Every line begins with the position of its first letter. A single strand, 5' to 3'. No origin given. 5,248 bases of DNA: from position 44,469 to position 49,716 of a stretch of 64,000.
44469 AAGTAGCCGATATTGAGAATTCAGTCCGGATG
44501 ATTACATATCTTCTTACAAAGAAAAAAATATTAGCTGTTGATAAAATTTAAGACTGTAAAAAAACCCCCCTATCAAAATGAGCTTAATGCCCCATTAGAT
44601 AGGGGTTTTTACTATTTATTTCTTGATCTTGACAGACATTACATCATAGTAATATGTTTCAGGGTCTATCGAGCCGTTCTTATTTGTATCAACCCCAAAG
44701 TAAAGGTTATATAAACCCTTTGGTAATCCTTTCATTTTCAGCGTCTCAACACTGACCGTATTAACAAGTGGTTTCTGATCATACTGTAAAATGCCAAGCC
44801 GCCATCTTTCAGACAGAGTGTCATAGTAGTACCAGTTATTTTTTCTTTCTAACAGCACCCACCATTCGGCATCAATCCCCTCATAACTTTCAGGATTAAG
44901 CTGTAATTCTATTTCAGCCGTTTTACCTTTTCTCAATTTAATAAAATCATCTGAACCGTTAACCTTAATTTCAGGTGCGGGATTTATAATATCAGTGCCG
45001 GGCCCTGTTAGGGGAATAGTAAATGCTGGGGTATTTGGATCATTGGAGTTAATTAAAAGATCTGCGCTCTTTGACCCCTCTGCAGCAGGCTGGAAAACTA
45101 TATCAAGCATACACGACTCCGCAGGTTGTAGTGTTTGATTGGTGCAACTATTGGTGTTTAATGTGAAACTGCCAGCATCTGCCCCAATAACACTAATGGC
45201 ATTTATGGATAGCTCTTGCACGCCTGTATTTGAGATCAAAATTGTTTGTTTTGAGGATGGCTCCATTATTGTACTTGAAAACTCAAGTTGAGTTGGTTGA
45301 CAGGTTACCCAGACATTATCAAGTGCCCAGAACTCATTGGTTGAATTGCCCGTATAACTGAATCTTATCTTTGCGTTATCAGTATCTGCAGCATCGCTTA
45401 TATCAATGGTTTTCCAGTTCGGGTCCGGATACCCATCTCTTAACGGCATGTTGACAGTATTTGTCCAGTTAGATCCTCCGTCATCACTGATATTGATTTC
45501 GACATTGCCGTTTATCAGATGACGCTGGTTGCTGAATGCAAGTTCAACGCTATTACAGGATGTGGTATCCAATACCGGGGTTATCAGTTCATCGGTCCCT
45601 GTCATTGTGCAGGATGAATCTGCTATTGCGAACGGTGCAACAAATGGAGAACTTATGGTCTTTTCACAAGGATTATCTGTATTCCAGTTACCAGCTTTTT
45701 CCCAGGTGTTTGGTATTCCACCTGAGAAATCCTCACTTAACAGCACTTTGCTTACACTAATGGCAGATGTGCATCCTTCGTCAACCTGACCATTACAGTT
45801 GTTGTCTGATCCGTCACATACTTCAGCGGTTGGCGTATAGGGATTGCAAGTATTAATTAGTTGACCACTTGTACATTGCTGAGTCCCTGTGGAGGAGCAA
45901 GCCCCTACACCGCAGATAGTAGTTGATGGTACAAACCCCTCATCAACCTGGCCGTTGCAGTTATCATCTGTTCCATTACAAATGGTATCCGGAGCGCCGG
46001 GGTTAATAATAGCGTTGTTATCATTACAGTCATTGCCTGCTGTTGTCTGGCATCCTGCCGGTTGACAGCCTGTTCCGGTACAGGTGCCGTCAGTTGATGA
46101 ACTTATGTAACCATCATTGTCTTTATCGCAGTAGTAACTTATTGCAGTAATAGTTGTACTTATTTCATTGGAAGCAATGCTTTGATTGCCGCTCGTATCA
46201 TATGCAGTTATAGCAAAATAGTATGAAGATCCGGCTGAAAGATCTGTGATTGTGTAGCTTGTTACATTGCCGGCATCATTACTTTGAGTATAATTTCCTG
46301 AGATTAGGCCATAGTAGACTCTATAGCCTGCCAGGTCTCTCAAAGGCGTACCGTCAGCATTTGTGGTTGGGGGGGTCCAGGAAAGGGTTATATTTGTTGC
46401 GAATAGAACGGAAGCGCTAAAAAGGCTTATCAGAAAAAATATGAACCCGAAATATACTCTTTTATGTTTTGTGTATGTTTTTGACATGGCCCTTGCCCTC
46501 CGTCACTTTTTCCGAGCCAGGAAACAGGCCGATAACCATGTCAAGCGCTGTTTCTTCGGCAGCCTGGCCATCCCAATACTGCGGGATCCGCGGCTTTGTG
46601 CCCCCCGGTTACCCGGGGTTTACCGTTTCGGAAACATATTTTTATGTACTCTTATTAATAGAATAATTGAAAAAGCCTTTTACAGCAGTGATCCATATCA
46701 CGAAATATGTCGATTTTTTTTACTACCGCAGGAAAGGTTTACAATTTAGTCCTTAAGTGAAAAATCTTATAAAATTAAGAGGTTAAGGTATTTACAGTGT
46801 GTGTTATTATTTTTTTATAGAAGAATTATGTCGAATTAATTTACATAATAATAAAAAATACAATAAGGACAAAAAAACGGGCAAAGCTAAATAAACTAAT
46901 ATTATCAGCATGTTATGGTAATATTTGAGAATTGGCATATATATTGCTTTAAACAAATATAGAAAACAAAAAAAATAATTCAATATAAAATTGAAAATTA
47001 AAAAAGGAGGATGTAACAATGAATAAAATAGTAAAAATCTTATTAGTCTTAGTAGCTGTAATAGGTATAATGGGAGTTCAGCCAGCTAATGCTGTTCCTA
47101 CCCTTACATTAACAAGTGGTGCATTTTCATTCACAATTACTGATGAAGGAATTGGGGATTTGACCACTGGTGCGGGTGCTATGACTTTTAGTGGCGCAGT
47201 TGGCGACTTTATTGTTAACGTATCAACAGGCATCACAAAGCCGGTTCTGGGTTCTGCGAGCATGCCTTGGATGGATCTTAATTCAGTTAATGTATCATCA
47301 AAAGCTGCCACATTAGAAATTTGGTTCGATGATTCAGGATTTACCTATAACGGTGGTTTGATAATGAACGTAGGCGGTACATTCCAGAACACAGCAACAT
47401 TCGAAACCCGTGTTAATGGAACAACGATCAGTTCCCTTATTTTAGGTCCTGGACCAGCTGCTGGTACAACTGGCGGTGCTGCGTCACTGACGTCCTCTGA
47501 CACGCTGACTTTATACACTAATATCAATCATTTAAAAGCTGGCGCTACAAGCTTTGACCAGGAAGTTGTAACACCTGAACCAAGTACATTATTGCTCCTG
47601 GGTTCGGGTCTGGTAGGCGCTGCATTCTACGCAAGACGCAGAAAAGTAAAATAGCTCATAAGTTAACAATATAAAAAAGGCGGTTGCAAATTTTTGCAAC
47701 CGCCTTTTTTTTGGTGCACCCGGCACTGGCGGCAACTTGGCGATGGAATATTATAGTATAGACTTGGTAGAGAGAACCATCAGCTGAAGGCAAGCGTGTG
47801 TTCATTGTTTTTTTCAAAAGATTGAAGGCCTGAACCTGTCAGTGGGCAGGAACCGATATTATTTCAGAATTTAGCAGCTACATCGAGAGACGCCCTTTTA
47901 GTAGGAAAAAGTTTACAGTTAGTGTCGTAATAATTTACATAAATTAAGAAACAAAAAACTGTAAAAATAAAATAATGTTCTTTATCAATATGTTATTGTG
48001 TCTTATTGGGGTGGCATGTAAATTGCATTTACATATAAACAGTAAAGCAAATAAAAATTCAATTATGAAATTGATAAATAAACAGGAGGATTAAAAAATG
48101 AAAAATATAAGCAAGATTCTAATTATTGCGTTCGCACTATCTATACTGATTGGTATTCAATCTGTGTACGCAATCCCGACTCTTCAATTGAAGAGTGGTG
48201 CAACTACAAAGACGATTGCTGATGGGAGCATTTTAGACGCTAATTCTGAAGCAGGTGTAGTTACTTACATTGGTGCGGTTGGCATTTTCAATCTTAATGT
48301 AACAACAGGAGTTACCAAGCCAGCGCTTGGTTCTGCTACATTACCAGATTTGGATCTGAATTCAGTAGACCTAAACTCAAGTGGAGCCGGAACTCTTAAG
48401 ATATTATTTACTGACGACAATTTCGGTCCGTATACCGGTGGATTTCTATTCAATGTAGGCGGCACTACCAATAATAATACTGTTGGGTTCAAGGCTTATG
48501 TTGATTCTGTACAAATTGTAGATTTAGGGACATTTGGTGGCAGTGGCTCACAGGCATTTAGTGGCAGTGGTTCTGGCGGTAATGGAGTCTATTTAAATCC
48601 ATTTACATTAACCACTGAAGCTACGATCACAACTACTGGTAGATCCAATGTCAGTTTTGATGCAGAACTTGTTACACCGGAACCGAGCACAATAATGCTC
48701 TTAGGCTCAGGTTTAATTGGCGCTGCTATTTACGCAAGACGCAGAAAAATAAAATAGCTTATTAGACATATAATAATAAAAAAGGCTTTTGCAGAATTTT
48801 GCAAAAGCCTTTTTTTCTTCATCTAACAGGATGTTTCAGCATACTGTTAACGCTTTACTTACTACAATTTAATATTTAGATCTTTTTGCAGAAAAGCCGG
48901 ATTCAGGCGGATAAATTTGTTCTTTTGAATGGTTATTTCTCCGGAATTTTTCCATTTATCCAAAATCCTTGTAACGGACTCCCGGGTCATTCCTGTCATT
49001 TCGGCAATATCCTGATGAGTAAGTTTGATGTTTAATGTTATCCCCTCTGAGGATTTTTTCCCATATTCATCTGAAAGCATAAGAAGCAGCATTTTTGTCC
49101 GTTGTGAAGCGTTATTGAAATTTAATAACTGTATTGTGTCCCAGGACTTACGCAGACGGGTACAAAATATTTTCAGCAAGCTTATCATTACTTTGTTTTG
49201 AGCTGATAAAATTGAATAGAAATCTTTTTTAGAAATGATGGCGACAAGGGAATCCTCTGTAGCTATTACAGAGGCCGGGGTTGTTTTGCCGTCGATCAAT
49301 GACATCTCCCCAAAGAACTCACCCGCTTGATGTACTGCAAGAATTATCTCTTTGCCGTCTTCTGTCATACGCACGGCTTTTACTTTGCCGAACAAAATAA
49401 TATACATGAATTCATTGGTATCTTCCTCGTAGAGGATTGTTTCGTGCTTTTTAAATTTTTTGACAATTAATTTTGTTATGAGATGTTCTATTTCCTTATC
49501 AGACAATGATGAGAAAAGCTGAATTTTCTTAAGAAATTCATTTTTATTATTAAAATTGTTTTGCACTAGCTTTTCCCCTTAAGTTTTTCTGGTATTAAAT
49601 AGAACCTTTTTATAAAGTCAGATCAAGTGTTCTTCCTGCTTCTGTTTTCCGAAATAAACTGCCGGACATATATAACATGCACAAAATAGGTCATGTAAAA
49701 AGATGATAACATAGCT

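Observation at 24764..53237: PAPS supply plus sulfotransferases embedded in an exosortase locus: predicted sulfated exopolysaccharide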

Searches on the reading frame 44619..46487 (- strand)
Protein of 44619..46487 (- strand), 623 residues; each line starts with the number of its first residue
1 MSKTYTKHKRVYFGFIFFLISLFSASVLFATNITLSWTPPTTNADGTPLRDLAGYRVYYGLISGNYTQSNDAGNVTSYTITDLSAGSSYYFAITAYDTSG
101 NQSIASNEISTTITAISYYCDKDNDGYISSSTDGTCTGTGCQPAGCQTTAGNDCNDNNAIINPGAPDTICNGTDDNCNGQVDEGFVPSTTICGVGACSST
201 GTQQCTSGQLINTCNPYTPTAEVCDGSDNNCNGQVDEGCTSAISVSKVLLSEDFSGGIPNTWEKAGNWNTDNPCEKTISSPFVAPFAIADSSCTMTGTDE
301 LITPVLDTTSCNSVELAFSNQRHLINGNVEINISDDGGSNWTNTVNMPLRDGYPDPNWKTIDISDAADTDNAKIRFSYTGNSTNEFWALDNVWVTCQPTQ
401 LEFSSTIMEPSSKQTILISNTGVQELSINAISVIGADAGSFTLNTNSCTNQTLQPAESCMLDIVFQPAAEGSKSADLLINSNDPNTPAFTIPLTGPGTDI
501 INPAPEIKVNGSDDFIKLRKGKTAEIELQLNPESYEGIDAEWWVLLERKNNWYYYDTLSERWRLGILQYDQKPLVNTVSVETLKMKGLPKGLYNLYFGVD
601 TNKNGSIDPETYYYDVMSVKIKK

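Call 9: search_protein_families(library=pfam, proteins=[window:44619-46487:-], max_evalue=0.0001)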
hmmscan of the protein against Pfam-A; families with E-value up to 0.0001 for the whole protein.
window:44619-46487:- (623 aa): 8 families
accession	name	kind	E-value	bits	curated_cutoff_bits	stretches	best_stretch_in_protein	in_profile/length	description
PF11617.13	Cu-binding_MopE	-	2.8e-16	59.9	27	2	153-183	1-30/30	Putative metal-binding motif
PF22073.2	Cep192_D4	-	9.3e-11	42.4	35.5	1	394-497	4-111/112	Cep192 domain 4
PF22544.2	HYDIN_VesB_CFA65-like_Ig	-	2.1e-09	38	25.5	1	397-491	6-95/100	HYDIN/CFA65/VesB-like, Ig-like domain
PF00041.27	fn3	-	6.7e-09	36.3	25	1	30-111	13-83/84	Fibronectin type III domain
PF15780.11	ASH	-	2.8e-07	31.1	27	1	396-485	9-94/98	Abnormal spindle-like microcephaly-assoc'd, ASPM-SPD-2-Hydin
PF21471.3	Reelin_subrepeat-B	-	1.7e-05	25.1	27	1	311-394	37-126/127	Reelin subrepeat B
PF07610.17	DUF1573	-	3.3e-05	24.3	26.1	0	359-418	6-64/98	Protein of unknown function (DUF1573)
PF12371.14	TMEM131_like_N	-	9.4e-05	23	28.8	0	395-480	2-83/84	Transmembrane protein 131-like N-terminal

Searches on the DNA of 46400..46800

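Call 94: search_rna_families(source=window, start=46400, end=46800, threshold=gathering, show_alignments=1)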
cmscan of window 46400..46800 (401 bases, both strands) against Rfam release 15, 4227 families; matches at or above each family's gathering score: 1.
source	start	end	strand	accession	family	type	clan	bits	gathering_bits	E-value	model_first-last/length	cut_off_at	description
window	46555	46634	-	RF01051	c-di-GMP-I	Cis-reg; riboswitch;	CL00126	61.2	35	1e-11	1-87/87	no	c-di-GMP-I riboswitch aptamer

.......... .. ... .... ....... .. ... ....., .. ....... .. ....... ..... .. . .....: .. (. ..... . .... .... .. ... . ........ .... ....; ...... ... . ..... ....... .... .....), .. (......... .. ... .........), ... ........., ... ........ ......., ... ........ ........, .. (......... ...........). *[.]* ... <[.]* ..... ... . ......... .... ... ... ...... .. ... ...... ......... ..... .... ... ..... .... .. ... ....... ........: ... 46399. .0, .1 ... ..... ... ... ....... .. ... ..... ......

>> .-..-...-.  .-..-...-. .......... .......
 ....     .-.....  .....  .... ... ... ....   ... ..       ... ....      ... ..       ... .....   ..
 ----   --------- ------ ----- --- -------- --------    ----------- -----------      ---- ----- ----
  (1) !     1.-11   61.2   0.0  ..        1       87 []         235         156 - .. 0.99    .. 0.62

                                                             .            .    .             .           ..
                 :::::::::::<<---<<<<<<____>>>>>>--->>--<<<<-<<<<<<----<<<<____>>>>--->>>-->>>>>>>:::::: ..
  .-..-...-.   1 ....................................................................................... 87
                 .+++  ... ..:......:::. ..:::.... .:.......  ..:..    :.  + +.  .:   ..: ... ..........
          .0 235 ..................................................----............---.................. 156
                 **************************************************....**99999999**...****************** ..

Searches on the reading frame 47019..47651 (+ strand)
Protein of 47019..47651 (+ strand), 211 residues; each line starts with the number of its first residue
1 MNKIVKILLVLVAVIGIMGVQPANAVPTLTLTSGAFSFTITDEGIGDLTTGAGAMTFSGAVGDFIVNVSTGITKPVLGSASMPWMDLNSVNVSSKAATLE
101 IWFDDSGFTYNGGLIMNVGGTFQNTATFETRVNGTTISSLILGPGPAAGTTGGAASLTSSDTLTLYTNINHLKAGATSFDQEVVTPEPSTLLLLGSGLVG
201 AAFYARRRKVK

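Call 9: search_protein_families(library=pfam, proteins=[window:47019-47651:+], max_evalue=0.0001)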
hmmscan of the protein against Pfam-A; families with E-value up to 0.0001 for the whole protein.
window:47019-47651:+ (211 aa): 1 family
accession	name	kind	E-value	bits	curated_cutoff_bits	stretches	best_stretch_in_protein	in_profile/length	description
PF07589.16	PEP-CTERM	-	2.9e-07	30.8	20.7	1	185-208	2-24/24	PEP-CTERM motif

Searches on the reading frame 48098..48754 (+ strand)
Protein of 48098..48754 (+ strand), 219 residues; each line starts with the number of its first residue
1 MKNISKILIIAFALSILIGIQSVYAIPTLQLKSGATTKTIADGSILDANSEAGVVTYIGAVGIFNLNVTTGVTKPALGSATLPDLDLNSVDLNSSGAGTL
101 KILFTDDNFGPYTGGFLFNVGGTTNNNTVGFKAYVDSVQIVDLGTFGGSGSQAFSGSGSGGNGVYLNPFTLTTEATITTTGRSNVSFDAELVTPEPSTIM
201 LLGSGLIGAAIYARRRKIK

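Call 9: search_protein_families(library=pfam, proteins=[window:48098-48754:+], max_evalue=0.0001)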
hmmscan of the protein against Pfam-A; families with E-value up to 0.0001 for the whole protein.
window:48098-48754:+ (219 aa): 1 family
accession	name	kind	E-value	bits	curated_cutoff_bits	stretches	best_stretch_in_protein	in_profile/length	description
PF07589.16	PEP-CTERM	-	3.6e-07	30.4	20.7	1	193-216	2-24/24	PEP-CTERM motif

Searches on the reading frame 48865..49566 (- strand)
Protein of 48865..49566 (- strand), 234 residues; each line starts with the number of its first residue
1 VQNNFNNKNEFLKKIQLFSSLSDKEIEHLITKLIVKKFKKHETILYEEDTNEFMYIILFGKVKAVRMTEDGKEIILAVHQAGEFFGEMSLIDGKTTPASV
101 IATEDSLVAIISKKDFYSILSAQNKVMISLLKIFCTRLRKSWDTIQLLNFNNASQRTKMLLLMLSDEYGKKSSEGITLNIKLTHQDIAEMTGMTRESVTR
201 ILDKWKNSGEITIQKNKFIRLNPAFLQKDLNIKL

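Call 9: search_protein_families(library=pfam, proteins=[window:48865-49566:-], max_evalue=0.0001)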
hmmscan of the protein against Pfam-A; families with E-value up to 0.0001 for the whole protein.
window:48865-49566:- (234 aa): 3 families
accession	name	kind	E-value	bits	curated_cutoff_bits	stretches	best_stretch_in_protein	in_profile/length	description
PF00027.35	cNMP_binding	-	6.3e-25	87.4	27.5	1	36-121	2-87/89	Cyclic nucleotide-binding domain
PF13545.12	HTH_Crp_2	-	2.8e-14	53.2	27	1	156-227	2-68/70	Crp-like helix-turn-helix domain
PF00325.26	Crp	-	1.5e-07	31.4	21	1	180-209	1-30/32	Bacterial regulatory proteins, crp family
